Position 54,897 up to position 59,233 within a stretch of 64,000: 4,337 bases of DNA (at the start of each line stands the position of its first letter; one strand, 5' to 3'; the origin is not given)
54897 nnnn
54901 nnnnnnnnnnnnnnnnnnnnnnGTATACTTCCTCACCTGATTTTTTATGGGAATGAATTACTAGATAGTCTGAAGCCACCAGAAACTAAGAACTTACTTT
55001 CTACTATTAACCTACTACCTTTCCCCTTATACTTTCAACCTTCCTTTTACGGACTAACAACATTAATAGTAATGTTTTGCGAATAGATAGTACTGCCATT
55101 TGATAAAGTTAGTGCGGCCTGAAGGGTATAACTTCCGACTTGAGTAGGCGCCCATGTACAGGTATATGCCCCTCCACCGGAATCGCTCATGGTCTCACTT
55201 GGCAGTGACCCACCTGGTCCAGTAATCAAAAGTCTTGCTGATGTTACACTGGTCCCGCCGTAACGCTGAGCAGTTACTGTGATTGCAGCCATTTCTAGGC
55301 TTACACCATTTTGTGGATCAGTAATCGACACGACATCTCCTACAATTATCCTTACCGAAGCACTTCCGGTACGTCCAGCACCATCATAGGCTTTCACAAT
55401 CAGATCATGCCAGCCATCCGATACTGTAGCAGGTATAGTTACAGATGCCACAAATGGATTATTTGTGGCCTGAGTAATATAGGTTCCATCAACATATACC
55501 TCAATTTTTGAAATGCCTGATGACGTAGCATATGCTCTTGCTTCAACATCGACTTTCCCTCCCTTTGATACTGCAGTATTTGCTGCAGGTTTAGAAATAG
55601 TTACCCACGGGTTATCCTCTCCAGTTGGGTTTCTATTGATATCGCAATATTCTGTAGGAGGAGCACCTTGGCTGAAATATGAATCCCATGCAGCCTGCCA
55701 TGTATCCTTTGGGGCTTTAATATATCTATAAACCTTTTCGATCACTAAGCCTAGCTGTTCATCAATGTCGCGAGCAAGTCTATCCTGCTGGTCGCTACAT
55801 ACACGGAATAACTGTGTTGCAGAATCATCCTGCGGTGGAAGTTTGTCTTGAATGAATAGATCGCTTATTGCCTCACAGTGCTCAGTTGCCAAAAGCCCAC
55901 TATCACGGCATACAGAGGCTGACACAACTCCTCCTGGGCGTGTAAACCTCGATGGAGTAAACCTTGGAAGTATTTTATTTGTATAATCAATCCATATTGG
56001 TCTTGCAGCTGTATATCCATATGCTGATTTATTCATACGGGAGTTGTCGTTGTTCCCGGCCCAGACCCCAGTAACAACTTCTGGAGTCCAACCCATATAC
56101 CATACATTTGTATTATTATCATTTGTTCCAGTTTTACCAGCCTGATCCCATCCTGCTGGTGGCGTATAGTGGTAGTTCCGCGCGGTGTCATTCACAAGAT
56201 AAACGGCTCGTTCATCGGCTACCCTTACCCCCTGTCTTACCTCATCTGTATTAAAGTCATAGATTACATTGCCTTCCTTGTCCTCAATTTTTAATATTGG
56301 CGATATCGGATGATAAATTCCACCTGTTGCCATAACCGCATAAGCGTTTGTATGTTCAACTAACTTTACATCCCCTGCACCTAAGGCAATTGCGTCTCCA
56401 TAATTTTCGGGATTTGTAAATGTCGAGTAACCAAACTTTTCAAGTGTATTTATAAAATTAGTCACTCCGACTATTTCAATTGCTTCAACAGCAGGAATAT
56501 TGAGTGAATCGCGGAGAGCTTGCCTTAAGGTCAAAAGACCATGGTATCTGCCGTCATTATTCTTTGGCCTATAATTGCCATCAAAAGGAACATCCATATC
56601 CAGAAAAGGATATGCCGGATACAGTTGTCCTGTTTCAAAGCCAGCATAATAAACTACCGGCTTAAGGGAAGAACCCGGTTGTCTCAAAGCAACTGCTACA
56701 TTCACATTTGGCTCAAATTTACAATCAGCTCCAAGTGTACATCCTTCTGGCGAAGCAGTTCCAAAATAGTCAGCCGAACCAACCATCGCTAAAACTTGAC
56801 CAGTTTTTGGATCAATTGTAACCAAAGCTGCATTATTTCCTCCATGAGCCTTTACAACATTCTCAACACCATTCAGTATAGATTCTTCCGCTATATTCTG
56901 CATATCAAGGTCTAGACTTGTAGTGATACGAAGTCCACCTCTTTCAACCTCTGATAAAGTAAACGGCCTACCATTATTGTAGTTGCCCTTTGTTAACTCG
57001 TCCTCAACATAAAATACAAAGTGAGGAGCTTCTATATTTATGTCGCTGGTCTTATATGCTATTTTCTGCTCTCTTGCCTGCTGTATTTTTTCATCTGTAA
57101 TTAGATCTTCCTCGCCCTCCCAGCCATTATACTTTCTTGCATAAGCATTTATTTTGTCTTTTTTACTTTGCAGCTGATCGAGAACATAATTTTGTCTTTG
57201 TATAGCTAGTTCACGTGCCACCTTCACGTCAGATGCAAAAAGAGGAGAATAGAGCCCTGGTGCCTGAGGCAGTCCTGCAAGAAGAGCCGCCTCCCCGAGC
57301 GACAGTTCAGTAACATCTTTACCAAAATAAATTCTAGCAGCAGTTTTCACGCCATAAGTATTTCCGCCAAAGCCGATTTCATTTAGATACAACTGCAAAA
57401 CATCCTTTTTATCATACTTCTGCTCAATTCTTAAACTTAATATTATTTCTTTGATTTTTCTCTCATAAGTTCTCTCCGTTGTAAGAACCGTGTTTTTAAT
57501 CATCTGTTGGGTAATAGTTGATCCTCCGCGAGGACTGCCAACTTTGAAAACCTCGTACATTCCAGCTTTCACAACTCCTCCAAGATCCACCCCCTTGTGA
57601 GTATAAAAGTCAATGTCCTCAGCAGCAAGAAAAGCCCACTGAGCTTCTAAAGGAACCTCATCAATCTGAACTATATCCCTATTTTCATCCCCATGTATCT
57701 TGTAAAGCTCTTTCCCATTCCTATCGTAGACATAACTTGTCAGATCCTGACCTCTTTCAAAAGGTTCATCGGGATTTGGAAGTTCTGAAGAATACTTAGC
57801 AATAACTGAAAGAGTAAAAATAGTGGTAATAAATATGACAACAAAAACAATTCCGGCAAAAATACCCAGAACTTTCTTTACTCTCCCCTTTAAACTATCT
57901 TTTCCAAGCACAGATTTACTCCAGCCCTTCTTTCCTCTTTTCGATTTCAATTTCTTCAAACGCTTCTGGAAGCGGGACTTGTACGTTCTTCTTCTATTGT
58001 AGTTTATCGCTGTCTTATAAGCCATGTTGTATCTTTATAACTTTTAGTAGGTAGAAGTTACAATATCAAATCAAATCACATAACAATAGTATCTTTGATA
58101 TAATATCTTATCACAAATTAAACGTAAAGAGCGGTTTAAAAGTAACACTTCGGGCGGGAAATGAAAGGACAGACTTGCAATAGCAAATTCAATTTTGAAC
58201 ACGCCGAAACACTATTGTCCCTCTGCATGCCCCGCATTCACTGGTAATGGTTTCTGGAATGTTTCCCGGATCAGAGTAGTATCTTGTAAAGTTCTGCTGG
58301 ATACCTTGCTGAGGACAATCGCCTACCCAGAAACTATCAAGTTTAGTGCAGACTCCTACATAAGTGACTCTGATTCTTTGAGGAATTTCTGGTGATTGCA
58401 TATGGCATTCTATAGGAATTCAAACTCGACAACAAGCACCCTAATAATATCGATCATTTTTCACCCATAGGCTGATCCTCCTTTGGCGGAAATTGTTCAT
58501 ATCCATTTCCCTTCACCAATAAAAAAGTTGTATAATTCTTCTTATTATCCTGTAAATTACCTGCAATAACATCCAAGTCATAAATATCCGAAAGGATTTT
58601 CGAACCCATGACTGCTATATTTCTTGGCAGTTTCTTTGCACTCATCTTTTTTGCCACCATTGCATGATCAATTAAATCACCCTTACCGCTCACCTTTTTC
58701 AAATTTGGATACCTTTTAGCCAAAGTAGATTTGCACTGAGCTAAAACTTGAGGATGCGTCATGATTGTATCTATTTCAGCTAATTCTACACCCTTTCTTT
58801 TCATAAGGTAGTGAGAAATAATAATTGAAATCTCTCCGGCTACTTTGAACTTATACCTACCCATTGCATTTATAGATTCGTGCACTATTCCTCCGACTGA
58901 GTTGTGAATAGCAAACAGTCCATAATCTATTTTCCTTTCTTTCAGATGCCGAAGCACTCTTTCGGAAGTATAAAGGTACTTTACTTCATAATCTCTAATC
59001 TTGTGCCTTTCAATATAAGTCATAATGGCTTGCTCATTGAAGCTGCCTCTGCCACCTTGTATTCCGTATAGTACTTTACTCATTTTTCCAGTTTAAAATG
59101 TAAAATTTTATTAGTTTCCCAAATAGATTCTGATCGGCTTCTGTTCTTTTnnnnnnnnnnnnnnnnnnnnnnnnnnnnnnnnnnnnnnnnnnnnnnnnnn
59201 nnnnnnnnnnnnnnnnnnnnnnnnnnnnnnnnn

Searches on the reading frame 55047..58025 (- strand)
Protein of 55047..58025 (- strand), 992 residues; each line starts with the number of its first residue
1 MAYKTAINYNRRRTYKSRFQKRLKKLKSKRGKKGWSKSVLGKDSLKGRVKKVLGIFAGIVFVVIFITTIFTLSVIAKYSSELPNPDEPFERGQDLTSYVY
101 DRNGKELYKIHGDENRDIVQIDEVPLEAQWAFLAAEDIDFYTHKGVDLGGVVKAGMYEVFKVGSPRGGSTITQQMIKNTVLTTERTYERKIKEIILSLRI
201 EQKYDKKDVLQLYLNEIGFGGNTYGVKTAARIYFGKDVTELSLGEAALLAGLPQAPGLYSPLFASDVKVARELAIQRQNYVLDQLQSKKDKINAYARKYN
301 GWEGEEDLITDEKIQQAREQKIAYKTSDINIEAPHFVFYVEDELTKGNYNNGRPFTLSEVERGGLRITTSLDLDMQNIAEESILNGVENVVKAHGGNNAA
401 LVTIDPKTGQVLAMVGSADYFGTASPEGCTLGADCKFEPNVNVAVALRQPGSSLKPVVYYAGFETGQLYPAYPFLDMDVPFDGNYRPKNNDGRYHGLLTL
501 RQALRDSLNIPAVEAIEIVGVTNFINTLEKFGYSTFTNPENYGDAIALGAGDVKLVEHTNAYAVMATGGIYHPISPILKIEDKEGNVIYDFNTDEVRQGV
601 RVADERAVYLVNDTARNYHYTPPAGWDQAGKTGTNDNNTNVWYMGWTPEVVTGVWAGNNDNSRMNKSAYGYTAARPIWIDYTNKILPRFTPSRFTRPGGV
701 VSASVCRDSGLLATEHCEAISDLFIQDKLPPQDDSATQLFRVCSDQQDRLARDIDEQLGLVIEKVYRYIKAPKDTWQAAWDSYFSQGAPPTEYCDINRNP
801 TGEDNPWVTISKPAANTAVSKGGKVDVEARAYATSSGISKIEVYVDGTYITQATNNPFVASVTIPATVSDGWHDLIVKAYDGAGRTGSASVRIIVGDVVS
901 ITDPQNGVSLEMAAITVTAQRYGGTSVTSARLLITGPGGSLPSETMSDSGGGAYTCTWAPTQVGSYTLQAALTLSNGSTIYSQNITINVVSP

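Call 17: search_protein_families(library=pfam, proteins=[window:55047-58025:-], max_evalue=0.001)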
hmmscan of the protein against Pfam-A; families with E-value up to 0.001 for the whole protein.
window:55047-58025:- (992 aa): 4 families
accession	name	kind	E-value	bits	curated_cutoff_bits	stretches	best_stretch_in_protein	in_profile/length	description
PF00912.28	Transgly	-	9.4e-58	195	27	1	104-285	2-177/178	Transglycosylase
PF00905.27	Transpeptidase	-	2.4e-20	73.4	22.1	1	400-676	2-292/299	Penicillin binding protein transpeptidase domain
PF17957.7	Big_7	-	3.6e-17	63.2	24.1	2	806-875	1-68/70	Bacterial Ig domain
PF00630.25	Filamin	-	0.00021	22.5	26.9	0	907-969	17-79/93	Filamin/ABP280 repeat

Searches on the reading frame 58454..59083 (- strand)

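Call 17: search_protein_families(library=pfam, proteins=[window:58454-59083:-], max_evalue=0.001)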
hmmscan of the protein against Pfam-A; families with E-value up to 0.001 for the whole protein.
window:58454-59083:- (209 aa): 1 family
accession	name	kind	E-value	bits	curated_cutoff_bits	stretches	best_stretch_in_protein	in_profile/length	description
PF00800.23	PDT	-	6.4e-38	130.8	25.2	1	7-191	2-177/181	Prephenate dehydratase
